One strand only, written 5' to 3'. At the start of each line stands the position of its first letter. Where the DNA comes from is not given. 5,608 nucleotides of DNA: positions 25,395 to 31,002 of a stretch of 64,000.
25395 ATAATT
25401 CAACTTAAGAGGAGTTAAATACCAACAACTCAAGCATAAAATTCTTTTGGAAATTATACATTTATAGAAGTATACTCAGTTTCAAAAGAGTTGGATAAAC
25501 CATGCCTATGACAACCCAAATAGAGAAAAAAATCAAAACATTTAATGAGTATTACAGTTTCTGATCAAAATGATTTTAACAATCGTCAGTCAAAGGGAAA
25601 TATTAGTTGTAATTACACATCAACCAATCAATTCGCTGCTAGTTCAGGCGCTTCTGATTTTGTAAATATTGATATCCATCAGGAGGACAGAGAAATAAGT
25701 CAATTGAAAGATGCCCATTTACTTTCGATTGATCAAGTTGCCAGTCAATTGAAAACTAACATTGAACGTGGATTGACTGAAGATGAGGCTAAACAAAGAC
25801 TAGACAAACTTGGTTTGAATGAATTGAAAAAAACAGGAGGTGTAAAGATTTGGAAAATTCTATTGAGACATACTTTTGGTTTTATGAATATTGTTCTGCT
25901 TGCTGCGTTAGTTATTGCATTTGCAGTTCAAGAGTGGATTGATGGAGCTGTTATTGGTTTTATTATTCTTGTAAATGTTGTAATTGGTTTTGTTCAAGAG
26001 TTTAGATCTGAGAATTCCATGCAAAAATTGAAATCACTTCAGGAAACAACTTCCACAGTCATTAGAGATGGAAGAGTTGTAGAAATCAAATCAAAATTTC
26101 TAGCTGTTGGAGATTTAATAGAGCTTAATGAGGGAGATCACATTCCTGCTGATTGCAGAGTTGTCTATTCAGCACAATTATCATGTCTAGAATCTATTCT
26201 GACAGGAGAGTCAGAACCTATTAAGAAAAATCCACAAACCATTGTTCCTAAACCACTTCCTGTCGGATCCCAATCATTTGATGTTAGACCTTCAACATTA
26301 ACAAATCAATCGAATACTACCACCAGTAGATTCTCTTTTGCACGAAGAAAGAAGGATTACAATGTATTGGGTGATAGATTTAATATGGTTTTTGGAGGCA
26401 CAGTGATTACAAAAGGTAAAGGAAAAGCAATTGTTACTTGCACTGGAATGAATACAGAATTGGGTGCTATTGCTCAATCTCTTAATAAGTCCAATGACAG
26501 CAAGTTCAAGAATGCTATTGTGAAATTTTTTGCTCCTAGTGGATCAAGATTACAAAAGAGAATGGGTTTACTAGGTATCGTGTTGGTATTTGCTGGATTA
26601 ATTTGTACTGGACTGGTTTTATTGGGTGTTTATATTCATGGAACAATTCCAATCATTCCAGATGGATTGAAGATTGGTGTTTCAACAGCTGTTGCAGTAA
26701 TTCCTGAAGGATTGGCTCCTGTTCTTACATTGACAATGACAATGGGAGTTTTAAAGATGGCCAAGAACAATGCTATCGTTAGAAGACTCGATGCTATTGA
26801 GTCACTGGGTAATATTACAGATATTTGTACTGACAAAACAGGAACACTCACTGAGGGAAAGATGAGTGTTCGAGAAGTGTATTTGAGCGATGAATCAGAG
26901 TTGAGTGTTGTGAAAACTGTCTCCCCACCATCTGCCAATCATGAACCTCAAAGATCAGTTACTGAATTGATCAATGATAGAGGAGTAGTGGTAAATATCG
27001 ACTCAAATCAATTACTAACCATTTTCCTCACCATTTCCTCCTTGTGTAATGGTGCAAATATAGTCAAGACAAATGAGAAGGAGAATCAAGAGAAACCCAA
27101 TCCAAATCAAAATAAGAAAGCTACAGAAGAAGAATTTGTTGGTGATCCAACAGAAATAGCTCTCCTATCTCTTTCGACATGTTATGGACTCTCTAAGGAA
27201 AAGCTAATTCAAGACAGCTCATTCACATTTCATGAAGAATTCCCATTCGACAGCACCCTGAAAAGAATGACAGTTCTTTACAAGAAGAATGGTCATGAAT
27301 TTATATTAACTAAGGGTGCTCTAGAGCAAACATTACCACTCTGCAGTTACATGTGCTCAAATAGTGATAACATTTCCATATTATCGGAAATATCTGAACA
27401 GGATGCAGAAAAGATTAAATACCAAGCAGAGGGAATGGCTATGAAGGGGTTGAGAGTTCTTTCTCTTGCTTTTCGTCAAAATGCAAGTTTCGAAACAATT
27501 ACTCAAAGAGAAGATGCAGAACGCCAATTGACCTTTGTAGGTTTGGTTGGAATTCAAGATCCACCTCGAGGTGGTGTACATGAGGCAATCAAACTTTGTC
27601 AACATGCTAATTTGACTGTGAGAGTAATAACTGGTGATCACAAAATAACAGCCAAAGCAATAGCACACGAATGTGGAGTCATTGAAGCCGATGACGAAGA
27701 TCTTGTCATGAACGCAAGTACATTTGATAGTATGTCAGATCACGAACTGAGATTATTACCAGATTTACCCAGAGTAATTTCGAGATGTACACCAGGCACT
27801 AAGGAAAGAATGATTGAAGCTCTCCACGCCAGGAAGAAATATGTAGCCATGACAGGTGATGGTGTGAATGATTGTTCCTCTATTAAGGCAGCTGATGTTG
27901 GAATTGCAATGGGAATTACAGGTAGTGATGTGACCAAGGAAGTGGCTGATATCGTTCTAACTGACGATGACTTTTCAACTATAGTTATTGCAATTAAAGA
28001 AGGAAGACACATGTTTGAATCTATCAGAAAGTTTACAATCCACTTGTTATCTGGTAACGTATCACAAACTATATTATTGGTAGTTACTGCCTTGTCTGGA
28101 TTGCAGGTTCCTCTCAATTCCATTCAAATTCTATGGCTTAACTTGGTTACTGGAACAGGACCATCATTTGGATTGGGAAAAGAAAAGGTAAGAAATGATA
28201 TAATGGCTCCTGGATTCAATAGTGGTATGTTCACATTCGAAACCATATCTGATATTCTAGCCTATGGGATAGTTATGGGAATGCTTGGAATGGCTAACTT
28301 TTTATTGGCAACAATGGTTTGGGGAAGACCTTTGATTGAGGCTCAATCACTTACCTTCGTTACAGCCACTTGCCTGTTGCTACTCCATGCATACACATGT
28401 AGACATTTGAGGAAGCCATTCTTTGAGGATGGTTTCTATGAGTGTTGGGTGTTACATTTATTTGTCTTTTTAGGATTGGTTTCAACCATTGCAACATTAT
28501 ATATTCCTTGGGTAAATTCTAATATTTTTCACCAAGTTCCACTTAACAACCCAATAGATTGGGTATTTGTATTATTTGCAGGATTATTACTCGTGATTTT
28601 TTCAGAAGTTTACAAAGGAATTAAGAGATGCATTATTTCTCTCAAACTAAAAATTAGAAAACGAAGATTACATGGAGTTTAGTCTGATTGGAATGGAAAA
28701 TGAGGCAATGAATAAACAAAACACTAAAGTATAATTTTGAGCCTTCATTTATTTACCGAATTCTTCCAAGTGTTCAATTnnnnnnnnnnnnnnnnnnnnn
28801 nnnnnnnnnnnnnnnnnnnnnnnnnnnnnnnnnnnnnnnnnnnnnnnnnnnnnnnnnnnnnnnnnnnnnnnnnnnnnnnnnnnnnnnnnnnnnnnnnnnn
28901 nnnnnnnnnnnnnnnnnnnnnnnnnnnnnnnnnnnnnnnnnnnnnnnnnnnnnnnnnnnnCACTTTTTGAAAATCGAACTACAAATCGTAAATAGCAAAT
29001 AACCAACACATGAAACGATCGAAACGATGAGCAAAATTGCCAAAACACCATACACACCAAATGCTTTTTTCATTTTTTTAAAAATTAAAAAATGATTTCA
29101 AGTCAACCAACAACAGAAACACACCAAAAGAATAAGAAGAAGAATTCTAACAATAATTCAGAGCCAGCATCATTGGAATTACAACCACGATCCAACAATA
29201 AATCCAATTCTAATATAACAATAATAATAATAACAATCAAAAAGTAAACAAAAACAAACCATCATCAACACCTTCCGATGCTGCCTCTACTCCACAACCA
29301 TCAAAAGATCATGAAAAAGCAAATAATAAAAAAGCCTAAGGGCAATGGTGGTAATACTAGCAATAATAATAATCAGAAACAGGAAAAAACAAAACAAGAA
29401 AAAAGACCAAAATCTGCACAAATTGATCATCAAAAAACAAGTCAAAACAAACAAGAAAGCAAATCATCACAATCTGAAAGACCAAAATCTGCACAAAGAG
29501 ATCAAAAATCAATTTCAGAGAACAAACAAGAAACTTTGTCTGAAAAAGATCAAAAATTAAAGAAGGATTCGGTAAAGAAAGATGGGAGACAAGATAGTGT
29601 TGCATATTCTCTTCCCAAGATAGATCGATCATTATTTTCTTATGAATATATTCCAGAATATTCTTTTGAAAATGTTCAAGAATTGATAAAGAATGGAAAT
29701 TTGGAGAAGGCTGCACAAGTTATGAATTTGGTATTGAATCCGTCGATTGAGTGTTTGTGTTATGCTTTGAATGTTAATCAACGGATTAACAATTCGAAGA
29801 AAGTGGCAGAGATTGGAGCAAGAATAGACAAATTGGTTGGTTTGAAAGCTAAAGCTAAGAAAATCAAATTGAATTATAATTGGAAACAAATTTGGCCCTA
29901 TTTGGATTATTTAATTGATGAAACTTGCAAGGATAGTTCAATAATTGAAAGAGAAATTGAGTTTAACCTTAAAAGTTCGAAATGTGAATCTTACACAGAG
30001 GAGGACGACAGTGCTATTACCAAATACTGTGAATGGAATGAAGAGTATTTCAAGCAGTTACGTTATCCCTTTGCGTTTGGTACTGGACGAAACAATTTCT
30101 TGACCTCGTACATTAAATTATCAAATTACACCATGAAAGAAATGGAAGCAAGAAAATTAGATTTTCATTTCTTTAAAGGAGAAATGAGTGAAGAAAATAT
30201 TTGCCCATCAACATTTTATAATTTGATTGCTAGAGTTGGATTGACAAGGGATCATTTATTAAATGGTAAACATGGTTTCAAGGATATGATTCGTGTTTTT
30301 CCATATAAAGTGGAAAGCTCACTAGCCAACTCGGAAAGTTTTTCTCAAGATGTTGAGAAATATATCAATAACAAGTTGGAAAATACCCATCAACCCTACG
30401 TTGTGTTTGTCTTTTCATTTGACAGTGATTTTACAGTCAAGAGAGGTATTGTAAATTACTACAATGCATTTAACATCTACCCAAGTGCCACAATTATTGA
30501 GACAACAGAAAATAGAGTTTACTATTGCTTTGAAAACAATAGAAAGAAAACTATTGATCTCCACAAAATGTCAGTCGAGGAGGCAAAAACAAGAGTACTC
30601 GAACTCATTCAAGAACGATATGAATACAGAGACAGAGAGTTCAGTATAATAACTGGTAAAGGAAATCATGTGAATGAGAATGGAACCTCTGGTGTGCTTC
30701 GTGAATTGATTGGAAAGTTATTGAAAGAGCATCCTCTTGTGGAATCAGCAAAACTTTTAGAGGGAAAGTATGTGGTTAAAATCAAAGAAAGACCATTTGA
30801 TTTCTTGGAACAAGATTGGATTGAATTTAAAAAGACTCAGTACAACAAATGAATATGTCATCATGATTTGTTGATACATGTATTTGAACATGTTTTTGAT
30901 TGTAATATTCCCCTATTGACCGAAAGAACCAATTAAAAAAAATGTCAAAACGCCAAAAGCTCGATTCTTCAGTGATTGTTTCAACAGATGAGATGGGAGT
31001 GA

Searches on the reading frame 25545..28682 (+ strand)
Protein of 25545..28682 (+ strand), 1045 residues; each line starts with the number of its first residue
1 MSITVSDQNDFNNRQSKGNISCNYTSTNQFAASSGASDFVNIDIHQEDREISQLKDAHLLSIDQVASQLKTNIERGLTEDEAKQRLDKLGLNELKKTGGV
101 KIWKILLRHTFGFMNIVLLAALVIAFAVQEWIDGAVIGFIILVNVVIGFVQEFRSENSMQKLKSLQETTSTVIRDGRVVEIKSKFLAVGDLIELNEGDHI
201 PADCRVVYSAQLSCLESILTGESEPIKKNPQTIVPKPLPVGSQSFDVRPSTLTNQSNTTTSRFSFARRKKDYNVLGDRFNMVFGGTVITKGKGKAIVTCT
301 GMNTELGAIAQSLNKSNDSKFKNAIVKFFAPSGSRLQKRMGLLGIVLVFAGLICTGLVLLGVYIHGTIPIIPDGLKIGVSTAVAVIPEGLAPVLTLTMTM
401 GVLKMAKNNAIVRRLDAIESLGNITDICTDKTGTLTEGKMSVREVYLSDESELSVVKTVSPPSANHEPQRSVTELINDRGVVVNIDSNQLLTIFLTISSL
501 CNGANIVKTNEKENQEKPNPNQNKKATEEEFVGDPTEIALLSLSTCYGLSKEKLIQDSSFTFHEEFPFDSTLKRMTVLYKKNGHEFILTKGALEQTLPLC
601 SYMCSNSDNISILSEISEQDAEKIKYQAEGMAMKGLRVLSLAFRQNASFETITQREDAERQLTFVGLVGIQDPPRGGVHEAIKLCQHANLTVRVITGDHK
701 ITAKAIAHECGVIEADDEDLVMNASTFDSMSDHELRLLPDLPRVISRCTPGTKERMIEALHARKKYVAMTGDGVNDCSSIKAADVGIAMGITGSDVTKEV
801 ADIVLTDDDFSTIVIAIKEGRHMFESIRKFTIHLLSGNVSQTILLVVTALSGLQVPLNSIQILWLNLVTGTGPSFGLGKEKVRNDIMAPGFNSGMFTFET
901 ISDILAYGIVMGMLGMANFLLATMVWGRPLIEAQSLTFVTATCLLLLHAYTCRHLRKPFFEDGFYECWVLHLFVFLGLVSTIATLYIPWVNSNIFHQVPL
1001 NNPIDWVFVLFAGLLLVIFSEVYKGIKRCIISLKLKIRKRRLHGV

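Call 28: search_protein_families(library=pfam, proteins=[window:25545-28682:+], max_evalue=0.001)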
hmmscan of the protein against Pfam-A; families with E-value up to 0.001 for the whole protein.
window:25545-28682:+ (1045 aa): 5 families
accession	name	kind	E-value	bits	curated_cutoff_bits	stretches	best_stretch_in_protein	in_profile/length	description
PF00122.25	E1-E2_ATPase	-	1.5e-40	139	28.1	1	165-408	2-181/181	E1-E2 ATPase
PF00689.26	Cation_ATPase_C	-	2.1e-26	93.2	27.3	1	855-1025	2-174/175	Cation transporting ATPase, C-terminus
PF00690.31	Cation_ATPase_N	-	2.4e-17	62.8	20.4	1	58-124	2-68/69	Cation transporter/ATPase, N-terminus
PF13246.12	Cation_ATPase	-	7.1e-15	55.2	21.7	1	500-603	2-91/91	Cation transport ATPase (P-type)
PF00702.32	Hydrolase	-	5e-13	50.3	26.4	1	640-784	62-191/191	haloacid dehalogenase-like hydrolase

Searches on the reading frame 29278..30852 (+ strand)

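Call 28: search_protein_families(library=pfam, proteins=[window:29278-30852:+], max_evalue=0.001)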
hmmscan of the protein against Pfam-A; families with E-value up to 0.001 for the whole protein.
window:29278-30852:+ (524 aa): 1 family
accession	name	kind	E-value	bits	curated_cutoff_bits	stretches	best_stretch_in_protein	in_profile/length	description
PF01713.27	Smr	-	2.9e-13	50.2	25.7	1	426-491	1-59/77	Smr domain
